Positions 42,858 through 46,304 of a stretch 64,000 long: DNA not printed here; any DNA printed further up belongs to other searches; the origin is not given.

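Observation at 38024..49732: Exosortase H / IPTL-CTERM surface-protein system co-operonic with a transglutaminase-like giant protein and a Sec-dependent Rhs toxin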

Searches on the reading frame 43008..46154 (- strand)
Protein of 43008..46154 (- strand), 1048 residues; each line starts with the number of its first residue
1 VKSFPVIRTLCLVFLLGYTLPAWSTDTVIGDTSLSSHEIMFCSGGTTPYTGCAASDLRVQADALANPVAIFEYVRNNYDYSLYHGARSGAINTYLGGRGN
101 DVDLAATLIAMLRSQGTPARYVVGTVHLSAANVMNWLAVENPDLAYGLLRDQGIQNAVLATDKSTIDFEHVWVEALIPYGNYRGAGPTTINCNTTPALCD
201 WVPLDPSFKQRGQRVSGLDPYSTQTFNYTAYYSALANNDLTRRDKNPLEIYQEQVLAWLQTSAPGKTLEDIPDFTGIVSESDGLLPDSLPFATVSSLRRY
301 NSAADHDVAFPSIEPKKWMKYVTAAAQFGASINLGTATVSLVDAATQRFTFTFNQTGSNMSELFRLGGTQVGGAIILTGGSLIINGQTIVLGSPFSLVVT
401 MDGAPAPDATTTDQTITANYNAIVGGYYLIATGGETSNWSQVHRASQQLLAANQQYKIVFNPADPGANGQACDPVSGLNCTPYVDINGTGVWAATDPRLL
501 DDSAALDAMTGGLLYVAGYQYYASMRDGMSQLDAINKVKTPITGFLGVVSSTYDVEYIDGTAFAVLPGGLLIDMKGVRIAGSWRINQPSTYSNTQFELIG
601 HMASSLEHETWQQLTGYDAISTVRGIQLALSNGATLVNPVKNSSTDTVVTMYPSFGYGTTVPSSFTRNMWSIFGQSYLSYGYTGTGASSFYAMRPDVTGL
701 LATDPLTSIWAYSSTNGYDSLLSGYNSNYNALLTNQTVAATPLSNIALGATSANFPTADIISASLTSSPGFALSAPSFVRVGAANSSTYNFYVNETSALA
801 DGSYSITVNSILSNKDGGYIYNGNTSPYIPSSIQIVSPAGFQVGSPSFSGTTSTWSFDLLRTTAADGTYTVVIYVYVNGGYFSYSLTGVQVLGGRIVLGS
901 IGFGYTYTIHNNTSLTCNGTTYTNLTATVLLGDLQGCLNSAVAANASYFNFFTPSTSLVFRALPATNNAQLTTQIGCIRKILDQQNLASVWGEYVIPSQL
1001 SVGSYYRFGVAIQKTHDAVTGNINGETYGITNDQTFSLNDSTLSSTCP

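Call 4: search_protein_families(library=ncbifam, proteins=[window:43008-46154:-], max_evalue=0.01)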
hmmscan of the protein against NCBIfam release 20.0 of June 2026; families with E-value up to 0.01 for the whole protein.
window:43008-46154:- (1048 aa): 0 families

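Call 5: search_protein_families(library=pfam, proteins=[window:43008-46154:-], max_evalue=0.01)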
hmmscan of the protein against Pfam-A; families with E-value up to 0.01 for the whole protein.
window:43008-46154:- (1048 aa): 2 families
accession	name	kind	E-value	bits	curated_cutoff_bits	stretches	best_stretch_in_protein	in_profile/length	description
PF01841.26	Transglut_core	-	5.6e-13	49.6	23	1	62-180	13-101/108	Transglutaminase-like superfamily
PF17957.7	Big_7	-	0.0076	17.3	24.1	0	781-808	44-70/70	Bacterial Ig domain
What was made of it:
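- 43008..46154 (-): Secreted pseudo-transglutaminase protein (1048 aa). It has a TGase-like core with Cys replaced by Asp, followed by beta-sandwich domains. In many relatives it is fused to the N-terminus of the Rhs protein. Transglut_core 49.6 bits (call 5).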

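Call 25: search_solved_structures(query=window:43008-46154:-, max_evalue=1)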
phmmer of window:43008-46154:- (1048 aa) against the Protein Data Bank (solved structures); distinct sequences matched with E-value up to 1: 1.
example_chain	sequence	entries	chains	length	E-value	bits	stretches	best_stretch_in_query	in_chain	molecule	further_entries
2mme_A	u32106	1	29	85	0.83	10.6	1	31-92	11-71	MxiH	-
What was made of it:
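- Tried and rejected: Nothing found (call 25).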

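Call 36: find_homologous_proteins(query=window:43008-46154:-, max_evalue=0.001)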
Query window:43008-46154:- (1048 aa): 312 proteins with E <= 0.001 among 8000 candidates; the best 120 are listed.
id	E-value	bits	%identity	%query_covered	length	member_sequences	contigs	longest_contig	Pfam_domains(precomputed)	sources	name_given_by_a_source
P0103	0.0e+0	2352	100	100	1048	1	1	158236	PF01841.26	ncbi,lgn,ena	-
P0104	0.0e+0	1638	70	99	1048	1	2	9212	PF01841.26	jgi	jgi:transglutaminase-like putative cysteine protease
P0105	0.0e+0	1390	62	98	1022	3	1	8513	PF01841.26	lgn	-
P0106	0.0e+0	1289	59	99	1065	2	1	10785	PF01841.26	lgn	-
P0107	0.0e+0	1212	57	99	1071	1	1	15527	PF01841.26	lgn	-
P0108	0.0e+0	1104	53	98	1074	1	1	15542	PF01841.26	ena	-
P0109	0.0e+0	1076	64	71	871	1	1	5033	PF01841.26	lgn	-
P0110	0.0e+0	1057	64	71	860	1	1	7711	PF01841.26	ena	-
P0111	0.0e+0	1020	66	65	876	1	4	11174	PF01841.26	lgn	-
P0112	2.1e-284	964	69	60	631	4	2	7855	PF01841.26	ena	-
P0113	3.3e-284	964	50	99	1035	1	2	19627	PF01841.26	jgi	jgi:hypothetical protein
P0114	7.3e-284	963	50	98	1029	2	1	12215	PF01841.26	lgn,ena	-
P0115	1.2e-283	962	50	99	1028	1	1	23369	PF01841.26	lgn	-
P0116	2.6e-273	928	47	95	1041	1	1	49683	PF01841.26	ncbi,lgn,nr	ncbi:MAG: transglutaminase-like domain-containing protein [Pseudomonadota bacterium]|nr:transglutami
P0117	1.3e-270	919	48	94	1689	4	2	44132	PF05593.20,PF25023.2,PF20148.5,PF01841.26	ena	-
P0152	7.6e-230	784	50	68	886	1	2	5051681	PF01841.26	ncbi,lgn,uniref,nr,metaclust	ncbi:transglutaminase-like domain-containing protein [Methylomonas methanica]|uniref:Transglutaminas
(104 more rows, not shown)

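Call 37: find_encoding_contigs(protein=P0103, flank=10000, max_places=2)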
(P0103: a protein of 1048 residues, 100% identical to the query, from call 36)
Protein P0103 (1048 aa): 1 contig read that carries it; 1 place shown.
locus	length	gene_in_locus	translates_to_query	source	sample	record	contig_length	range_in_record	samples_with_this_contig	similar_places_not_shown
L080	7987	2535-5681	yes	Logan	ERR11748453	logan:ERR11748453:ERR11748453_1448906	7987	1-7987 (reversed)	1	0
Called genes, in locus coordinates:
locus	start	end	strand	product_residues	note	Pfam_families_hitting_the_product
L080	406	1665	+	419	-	PF12799:LRR_4 (weak)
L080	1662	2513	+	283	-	-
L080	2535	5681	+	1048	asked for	PF01841:Transglut_core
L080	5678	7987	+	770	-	?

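Call 38: find_encoding_contigs(protein=P0152, flank=10000, max_places=2)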
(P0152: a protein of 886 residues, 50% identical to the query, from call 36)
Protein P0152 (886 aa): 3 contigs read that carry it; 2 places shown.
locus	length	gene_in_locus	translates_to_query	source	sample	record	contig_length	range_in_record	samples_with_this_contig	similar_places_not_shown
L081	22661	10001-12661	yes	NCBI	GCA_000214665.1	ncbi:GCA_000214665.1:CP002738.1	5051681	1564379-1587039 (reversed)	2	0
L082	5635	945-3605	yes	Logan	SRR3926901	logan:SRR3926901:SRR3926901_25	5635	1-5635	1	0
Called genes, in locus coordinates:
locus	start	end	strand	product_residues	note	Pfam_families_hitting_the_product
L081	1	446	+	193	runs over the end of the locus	PF02508:Rnf-Nqr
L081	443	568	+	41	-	-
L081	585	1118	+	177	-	PF04060:FeS, PF25160:LdpA_Fe-S-bd (weak), PF00037:Fer4 (weak), PF12837:Fer4_6 (weak), PF13237:Fer4_10, PF14697:Fer4_21, PF13187:Fer4_9, PF25160:LdpA_Fe-S-bd (weak), +4 more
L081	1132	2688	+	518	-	PF13375:RnfC_N, PF01512:Complex1_51K, PF10531:SLBB (weak), PF12838:Fer4_7, PF13183:Fer4_8, PF13187:Fer4_9, PF13237:Fer4_10, PF13534:Fer4_17 (weak), +4 more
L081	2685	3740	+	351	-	PF03116:NQR2_RnfD_RnfE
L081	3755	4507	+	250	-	PF04205:FMN_bind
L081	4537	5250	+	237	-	PF02508:Rnf-Nqr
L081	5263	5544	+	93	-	PF03658:Ub-RnfH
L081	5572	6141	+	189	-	-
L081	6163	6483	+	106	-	PF00581:Rhodanese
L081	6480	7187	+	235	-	PF16844:DIMCO_N, PF02579:Nitro_FeMo-Co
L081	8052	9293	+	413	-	PF13243:SQHop_cyclase_C (faint)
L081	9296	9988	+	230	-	-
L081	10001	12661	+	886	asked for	PF01841:Transglut_core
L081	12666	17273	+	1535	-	PF20148:DUF6531, PF05593:RHS_repeat, PF25023:TEN_YD-shell (weak), PF05593:RHS_repeat, PF25023:TEN_YD-shell (weak), PF05593:RHS_repeat, PF25023:TEN_YD-shell, PF25023:TEN_YD-shell, +1 more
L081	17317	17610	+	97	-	-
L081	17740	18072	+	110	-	-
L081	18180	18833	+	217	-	PF09721:Exosortase_EpsH (weak)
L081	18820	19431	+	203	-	-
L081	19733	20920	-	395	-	-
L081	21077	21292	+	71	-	PF01527:HTH_Tnp_1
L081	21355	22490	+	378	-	PF01527:HTH_Tnp_1, PF13518:HTH_28 (weak), PF13384:HTH_23 (weak), PF13551:HTH_29 (faint), PF12728:HTH_17 (faint), PF13276:HTH_21, PF00665:rve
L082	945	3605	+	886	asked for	PF01841:Transglut_core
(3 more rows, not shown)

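Call 43: search_protein_families(library=pfam, proteins=[L081:8052-9293:+], max_evalue=0.01)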
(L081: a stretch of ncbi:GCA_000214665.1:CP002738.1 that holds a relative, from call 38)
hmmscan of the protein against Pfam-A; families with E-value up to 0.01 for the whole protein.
L081:8052-9293:+ (413 aa): 3 families
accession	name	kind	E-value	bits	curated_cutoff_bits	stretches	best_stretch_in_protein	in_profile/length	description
PF13243.12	SQHop_cyclase_C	-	8.1e-07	28.8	26.1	2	106-184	163-236/319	Squalene-hopene cyclase C-terminal domain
PF12799.13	LRR_4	-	0.0017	19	27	1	341-368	2-29/44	Leucine Rich repeats (2 copies)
PF23952.1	LRR_EndoS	-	0.0045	17.6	27.9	1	291-367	1-70/116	Endo-beta-N-acetylglucosaminidase EndoS LRR domain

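Call 59: search_protein_families(library=ncbifam, proteins=[L081:18180-18833:+], max_evalue=0.01)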
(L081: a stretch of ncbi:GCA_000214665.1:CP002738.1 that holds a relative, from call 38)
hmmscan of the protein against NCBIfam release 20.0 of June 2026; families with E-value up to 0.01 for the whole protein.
L081:18180-18833:+ (217 aa): 11 families
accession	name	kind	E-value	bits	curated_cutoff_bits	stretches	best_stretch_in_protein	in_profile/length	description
TIGR04300.1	exosort_XrtM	exception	6e-77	257.2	125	1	65-215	1-150/150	exosortase family protein XrtM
TIGR04178.1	exo_archaeo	signature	1.4e-15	57.3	23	1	120-205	1-91/97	exosortase/archaeosortase family protein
NF046081.1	exosort_XrtX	exception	3.4e-13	49.9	170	1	58-205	7-158/168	exosortase X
TIGR04177.1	exosort_XrtH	exception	1.9e-12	47.5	86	1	88-197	34-143/158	exosortase H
TIGR04128.1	exoso_Fjoh_1448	exception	1.8e-11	44.6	90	1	58-195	11-158/174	exosortase family protein XrtF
TIGR04125.1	exosort_PGF_TRM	exception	3e-07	30.2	75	1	98-191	128-213/271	archaeosortase A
TIGR04124.1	archaeo_artE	exception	7.6e-07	29.3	95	1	108-200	51-146/153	archaeosortase family protein ArtE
TIGR04144.1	archaeo_VPXXXP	exception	8.9e-07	29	150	1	60-196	10-140/156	archaeosortase B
NF046083.1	exosort_XrtY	exception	1.8e-06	27.9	160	1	89-186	52-149/168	exosortase Y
NF033505.2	paceosortase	exception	0.00032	20.8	80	1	83-196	20-138/167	pacearchaeosortase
TIGR04199.1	exosort_xrtJ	exception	0.006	15.6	200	1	119-186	176-249/522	exosortase J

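Call 63: predict_structure(alignment_id=A3)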
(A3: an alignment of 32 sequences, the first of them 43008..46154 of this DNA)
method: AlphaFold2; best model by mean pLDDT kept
length: 1048 residues; sequences in the alignment: 32
mean_pLDDT: 81.4   pTM: 0.70
mean pLDDT of the five models: 81.4, 80.5, 78.6, 77.0, 72.6
residues with pLDDT >= 90: 363; 70-90: 519; 50-70: 103; < 50: 63
segments of 3 or more residues with pLDDT < 50: 1-6, 8-36, 433-436, 564-569, 1035-1048
pLDDT, mean of each block of 10 residues (from residue 1): 44 37 34 45 54 71 83 85 60 62 83 82 92 93 92 87 94 81 56 77 87 88 87 75 84 94 93 85 64 86 74 68 84 82 77 80 85 81 81 83 75 81 80 57 80 85 74 78 86 86 77 81 86 92 75 61 48 72 87 91 87 72 85 90 93 94 93 94 89 92 87 89 94 90 91 92 90 90 91 91 91 90 88 91 87 87 91 91 92 91 91 89 91 94 92 92 86 88 90 93 77 92 88 46 37
secondary structure, 60 per line:
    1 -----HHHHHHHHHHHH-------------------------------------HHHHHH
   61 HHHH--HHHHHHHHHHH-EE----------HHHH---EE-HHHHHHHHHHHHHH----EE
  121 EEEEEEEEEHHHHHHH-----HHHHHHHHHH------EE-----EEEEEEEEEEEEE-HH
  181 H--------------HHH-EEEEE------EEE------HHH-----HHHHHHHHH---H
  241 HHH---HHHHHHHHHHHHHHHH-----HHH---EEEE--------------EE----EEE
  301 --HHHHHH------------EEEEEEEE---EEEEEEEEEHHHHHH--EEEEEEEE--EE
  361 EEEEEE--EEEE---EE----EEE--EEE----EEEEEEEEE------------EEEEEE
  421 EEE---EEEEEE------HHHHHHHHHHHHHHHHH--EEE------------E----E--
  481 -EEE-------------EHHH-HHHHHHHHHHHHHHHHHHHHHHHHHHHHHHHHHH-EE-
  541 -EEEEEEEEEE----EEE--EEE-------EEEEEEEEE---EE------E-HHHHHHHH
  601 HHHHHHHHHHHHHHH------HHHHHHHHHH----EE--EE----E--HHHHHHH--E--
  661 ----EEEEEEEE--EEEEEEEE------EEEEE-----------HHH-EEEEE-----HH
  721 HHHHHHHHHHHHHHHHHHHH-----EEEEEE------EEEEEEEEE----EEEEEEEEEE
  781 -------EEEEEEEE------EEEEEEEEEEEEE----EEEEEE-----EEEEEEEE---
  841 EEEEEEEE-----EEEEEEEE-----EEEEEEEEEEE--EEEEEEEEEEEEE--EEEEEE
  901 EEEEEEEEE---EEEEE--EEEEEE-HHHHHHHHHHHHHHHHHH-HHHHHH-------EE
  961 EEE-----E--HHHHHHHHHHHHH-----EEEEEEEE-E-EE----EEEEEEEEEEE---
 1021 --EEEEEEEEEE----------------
elements in order (helices of 4 or more, strands of 3 or more residues): H6-17 H55-64 H67-77 H91-94 H101-114 E119-129 H130-136 H142-151 E165-177 E200-204 E211-213 H228-236 H240-243 H247-262 E274-277 E298-300 H303-308 E321-328 E332-340 H341-346 E349-356 E359-366 E369-372 E382-384 E387-389 E394-402 E415-423 E427-432 H439-455 E458-460 E482-484 H503-536 E542-551 E556-558 E561-563 E571-579 H593-615 H622-631 H649-655 E665-672 E675-682 E689-693 E709-713 H719-740 E746-751 E758-766 E771-780 E788-795 E802-814 E819-824 E830-837 E841-848 E854-861 E867-877 E880-892 E895-909 E913-917 E920-925 H927-944 H946-951 E959-963 H972-984 E990-997 E1007-1017 E1023-1032

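Call 67: fold_search(model_id=the predicted structure, library=pdb)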
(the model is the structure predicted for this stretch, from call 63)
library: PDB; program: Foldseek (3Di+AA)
matches with E <= 10: 825; with E <= 0.001: 0
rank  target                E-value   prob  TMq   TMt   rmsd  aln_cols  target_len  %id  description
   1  1l9n_A                2.7e-03  0.60  0.10  0.14  25.0       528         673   10  Three-dimensional structure of the human transglutaminase 3 enzyme: binding of calcium ions change structure for activ (released 2002-05-29)
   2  1l9m_A                5.2e-03  0.47  0.10  0.14  26.0       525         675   11  Three-dimensional structure of the human transglutaminase 3 enzyme: binding of calcium ions change structure for activ (released 2002-05-29)
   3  9a3v_A                9.9e-03  0.47  0.10  0.14  22.3       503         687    9  Predicted model of tissue transglutaminase 2 (TG2) in complex with plasma fibronectin type III modules 14 and 15 (FNII (released 2024-02-02)
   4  1l9m_B                1.0e-02  0.41  0.10  0.14  26.6       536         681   10  Three-dimensional structure of the human transglutaminase 3 enzyme: binding of calcium ions change structure for activ (released 2002-05-29)
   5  1nug_B                1.2e-02  0.21  0.07  0.11  26.8       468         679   11  Role of Calcium Ions in the Activation and Activity of the Transglutaminase 3 Enzyme (2 calciums, 1 Mg, inactive form) (released 2003-04-22)
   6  7n6g_3J               1.2e-02  0.93  0.06  0.15  21.5       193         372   15  C1 of central pair (released 2022-05-18)
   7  6dms                  1.2e-02  0.35  0.05  0.07  21.1       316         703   10  Endo-fucoidan hydrolase MfFcnA4_H294Q from glycoside hydrolase family 107 (released 2018-10-03)
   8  7qdp_E                1.3e-02  0.25  0.05  0.13  34.1       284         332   13  Crystal structure of FLT3 T343I in complex with the canonical ligand FL (released 2022-12-14)
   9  6kzb_A                1.5e-02  0.33  0.10  0.14  26.0       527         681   10  Transglutaminase2 complexed with calcium (released 2020-12-09)
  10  3s3j_A                1.6e-02  0.16  0.06  0.09  27.7       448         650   10  Transglutaminase 2 in complex with a novel inhibitor (released 2012-06-06)
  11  5mhl_A                1.6e-02  0.35  0.10  0.14  25.4       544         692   11  FXIIIa in complex with the inhibitor Mi0621 (released 2017-12-20)
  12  7n6g_3K               2.0e-02  0.87  0.06  0.15  20.7       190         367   14  C1 of central pair (released 2022-05-18)
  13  4pyg_A                2.2e-02  0.21  0.08  0.11  25.4       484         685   10  Transglutaminase2 complexed with GTP (released 2015-02-11)
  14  4kty_B                2.3e-02  0.30  0.10  0.14  24.7       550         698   10  Fibrin-stabilizing factor with a bound ligand (released 2013-12-04)
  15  5mho_B                2.5e-02  0.38  0.10  0.15  24.0       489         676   10  FXIIIa in complex with the inhibitor ZED2369 (released 2017-12-20)
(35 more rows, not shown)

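Call 69: search_protein_families(library=ncbifam, proteins=[L081:8052-9293:+, L081:9296-9988:+, L081:10001-12661:+, L081:17317-17610:+, L081:17740-18072:+, L081:18820-19431:+], max_evalue=0.1)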
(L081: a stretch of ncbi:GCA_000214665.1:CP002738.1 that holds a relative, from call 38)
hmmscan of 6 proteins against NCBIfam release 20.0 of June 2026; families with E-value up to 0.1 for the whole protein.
L081:8052-9293:+ (413 aa): 9 families
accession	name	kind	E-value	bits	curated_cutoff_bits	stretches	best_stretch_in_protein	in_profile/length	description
NF033188.1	internalin_H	exception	1.8e-11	43.4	1050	1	266-373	23-131/548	InlH/InlC2 family class 1 internalin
TIGR01787.1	squalene_cyclas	subfamily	1.5e-09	37.1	322.7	2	103-183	460-536/622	squalene/oxidosqualene cyclases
NF053823.1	SCO2321_fam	equivalog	4e-08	32.6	300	2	138-205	104-169/405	SCO2321 family membrane protein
NF033189.1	internalin_A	exception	1.3e-07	30.4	1600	1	279-366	33-123/799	class 1 internalin InlA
TIGR01507.1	hopene_cyclase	equivalog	3e-07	29.2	431.1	2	104-186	476-553/640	squalene--hopene cyclase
NF033186.1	internalin_K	exception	6.3e-07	28.2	1100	1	278-368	34-122/604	class 1 internalin InlK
NF033187.0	internalin_J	exception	0.00034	19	1700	1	278-365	53-142/846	class 1 internalin InlJ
TIGR03463.1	osq_cycl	subfamily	0.00055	18.3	851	1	13-59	571-616/634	2,3-oxidosqualene cyclase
NF033190.2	inl_like_NEAT_1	exception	0.0012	17.2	1275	1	316-371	414-469/754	NEAT domain-containing leucine-rich repeat protein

L081:9296-9988:+ (230 aa): 0 families

L081:10001-12661:+ (886 aa): 0 families

L081:17317-17610:+ (97 aa): 0 families

L081:17740-18072:+ (110 aa): 0 families

L081:18820-19431:+ (203 aa): 0 families
